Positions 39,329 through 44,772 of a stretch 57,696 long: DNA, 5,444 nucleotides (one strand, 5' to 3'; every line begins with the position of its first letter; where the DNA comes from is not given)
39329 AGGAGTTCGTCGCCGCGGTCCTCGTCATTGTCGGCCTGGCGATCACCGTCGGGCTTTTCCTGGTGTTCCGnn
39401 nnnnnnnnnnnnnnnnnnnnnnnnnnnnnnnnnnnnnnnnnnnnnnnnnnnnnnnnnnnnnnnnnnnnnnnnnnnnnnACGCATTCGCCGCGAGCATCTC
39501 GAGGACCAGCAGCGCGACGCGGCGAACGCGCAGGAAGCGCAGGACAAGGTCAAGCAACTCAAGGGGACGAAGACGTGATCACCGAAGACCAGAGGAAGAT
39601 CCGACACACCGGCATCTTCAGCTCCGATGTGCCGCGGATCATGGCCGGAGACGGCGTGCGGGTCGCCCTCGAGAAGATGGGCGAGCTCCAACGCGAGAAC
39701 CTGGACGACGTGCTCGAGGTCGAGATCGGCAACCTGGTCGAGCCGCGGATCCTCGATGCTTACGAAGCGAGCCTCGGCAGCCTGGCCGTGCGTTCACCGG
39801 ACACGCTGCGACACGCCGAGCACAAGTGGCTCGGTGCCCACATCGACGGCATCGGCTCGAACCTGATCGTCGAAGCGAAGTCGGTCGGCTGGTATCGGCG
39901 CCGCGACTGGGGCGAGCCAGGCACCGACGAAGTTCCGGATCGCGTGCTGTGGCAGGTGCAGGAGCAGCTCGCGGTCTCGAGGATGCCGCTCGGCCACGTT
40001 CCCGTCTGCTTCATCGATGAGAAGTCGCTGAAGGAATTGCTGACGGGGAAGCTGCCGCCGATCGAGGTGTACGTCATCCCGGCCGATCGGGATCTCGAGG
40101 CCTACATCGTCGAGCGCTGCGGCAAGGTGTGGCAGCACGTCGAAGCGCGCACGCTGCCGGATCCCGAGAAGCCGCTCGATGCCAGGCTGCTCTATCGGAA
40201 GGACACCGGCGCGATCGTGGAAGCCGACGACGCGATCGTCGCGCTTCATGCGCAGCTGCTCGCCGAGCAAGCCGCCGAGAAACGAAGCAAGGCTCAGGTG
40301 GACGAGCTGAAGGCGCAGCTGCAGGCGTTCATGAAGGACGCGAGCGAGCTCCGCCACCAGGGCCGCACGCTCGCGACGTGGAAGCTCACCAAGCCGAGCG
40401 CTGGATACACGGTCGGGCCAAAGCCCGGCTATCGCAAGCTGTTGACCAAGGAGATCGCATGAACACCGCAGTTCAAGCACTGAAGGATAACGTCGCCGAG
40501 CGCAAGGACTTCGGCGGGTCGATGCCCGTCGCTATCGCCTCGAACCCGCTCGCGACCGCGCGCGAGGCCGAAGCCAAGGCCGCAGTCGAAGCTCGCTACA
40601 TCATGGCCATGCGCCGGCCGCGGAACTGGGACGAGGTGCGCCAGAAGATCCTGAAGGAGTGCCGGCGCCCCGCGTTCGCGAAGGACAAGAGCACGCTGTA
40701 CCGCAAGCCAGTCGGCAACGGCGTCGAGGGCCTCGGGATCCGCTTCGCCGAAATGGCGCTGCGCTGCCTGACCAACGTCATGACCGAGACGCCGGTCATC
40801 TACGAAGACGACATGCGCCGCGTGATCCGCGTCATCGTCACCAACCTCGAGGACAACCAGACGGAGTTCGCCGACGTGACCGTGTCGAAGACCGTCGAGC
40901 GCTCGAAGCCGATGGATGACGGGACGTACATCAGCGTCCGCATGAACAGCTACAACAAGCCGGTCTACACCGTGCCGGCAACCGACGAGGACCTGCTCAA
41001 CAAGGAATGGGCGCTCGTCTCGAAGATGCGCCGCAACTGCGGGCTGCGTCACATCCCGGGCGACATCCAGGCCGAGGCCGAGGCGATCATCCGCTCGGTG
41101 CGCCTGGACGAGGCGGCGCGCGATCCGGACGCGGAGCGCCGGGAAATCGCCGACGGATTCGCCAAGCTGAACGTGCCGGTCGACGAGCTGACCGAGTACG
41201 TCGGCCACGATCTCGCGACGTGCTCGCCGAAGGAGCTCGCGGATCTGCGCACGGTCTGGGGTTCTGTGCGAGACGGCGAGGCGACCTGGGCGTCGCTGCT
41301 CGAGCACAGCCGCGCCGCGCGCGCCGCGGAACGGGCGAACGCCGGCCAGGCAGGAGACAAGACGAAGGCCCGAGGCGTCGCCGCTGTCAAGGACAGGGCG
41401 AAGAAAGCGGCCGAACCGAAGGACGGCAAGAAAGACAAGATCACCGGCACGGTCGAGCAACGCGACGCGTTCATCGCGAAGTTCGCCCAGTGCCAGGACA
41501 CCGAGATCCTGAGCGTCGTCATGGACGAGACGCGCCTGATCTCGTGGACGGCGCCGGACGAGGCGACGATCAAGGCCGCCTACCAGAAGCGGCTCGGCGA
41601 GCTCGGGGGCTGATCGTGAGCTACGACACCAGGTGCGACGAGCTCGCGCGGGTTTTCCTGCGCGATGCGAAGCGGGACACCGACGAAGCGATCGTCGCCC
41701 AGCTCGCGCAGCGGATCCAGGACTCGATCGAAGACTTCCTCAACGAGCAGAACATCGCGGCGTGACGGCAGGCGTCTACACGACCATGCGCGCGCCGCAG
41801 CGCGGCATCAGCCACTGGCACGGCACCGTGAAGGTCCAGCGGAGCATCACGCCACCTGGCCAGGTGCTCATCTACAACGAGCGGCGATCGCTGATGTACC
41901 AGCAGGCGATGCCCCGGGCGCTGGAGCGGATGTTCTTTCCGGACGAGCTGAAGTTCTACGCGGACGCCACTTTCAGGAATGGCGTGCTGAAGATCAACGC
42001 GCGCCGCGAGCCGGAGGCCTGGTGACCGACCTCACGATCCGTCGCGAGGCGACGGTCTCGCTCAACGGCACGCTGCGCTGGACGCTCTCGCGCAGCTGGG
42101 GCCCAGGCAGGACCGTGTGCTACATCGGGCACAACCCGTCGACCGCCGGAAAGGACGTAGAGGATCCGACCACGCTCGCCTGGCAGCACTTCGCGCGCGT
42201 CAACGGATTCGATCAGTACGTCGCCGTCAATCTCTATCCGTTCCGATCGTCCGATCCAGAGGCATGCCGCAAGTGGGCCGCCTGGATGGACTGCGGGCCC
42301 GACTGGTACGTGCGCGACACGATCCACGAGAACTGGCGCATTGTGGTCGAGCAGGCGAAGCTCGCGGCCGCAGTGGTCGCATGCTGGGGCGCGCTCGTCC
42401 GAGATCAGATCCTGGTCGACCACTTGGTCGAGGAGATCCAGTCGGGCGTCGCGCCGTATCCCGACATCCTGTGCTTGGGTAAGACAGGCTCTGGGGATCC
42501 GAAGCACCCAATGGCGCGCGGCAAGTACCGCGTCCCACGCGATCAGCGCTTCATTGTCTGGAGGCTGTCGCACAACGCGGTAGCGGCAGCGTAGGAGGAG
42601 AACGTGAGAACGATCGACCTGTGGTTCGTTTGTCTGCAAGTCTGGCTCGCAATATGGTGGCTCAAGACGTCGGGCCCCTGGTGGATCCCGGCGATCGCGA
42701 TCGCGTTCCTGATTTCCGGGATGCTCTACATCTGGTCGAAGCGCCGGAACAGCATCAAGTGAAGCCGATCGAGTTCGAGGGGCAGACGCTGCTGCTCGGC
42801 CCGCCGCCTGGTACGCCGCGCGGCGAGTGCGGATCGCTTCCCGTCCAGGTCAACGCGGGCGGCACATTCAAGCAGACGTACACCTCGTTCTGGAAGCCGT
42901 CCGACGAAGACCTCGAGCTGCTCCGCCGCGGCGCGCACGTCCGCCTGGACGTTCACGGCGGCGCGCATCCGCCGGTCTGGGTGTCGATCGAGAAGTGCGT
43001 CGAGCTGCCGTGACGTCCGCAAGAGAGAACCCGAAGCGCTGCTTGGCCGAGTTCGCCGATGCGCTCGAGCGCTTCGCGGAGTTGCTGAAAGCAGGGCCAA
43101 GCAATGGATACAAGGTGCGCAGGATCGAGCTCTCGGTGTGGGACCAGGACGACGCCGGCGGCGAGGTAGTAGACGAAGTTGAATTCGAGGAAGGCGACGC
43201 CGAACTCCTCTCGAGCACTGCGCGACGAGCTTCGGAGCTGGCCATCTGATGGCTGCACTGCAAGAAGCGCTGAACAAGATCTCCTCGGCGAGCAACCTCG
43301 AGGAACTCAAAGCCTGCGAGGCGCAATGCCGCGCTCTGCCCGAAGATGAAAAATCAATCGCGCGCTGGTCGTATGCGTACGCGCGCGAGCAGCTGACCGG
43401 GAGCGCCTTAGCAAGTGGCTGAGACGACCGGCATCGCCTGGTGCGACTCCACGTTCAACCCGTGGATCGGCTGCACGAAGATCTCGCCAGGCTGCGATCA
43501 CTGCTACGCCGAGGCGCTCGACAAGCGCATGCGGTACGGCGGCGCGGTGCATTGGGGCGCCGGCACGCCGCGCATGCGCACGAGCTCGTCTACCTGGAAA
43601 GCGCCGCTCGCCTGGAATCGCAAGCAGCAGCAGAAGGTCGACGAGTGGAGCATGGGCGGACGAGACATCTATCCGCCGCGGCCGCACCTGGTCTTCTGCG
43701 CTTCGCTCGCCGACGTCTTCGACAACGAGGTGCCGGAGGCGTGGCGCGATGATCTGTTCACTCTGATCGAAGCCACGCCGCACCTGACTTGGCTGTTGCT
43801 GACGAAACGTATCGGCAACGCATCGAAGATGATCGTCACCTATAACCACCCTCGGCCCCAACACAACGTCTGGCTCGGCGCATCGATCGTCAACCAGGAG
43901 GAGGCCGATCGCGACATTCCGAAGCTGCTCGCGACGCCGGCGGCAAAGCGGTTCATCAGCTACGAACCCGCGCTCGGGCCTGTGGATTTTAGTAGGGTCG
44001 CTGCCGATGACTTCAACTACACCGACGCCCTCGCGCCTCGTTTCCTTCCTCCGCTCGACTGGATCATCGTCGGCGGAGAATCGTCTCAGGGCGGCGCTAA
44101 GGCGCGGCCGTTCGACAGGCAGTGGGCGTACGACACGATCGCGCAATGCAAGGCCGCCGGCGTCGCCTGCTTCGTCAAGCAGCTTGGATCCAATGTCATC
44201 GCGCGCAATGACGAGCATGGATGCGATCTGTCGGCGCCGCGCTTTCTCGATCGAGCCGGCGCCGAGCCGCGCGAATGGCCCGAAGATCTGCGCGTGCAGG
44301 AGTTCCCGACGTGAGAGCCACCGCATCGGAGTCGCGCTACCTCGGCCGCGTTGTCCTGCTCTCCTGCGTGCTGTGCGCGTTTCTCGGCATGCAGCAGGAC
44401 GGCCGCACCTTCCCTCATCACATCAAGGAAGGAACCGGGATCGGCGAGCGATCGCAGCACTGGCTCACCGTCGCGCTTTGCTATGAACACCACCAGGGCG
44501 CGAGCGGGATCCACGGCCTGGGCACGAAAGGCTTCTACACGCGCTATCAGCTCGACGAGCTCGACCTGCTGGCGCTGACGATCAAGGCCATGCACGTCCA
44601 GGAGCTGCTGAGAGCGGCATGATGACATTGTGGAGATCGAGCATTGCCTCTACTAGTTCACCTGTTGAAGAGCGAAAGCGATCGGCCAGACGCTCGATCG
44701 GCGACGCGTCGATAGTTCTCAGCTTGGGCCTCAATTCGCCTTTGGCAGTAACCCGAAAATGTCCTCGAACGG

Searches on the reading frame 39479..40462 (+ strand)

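Call 83: search_protein_families(library=pfam, proteins=[window:39479-40462:+], max_evalue=0.001)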
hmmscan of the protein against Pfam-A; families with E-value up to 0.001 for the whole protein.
window:39479-40462:+ (327 aa): 1 family
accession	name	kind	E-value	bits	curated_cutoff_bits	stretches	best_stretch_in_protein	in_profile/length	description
PF09588.16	YqaJ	-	5.4e-14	53.1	22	1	40-168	4-148/150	YqaJ-like viral recombinase domain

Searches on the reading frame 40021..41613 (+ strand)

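Call 61: search_protein_families(library=phrogs, proteins=[window:40021-41613:+], max_evalue=0.00001)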
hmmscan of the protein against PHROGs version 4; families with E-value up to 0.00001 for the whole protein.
window:40021-41613:+ (530 aa): 1 family
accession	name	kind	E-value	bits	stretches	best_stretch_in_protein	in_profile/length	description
phrog_3657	-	unknown function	9.3e-48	163.7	1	173-456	18-275/289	-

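Call 83: search_protein_families(library=pfam, proteins=[window:40021-41613:+], max_evalue=0.001)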
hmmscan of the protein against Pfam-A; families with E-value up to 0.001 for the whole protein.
window:40021-41613:+ (530 aa): 0 families

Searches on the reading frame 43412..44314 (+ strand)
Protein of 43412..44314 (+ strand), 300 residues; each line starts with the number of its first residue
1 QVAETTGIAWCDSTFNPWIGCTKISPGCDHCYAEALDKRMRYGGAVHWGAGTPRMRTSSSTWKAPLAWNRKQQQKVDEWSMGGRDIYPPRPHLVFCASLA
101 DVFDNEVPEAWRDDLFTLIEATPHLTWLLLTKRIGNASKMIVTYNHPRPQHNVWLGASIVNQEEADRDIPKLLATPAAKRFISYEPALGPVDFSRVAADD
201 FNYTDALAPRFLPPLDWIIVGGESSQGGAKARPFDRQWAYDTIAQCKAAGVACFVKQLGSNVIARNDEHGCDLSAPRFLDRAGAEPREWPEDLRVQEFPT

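Call 83: search_protein_families(library=pfam, proteins=[window:43412-44314:+], max_evalue=0.001)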
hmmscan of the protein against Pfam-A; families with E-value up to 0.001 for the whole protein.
window:43412-44314:+ (300 aa): 1 family
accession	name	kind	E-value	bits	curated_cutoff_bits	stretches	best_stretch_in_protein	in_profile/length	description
PF07505.17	DUF5131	-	6.3e-72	242.4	28.9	1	6-261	2-218/243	Protein of unknown function (DUF5131)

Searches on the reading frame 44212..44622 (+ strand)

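Call 83: search_protein_families(library=pfam, proteins=[window:44212-44622:+], max_evalue=0.001)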
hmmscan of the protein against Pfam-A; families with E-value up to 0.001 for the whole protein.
window:44212-44622:+ (136 aa): 1 family
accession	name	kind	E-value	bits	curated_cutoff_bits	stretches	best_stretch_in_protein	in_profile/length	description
PF16786.11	RecA_dep_nuc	-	1.6e-07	31.8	26.9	1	36-102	1-63/103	Recombination enhancement, RecA-dependent nuclease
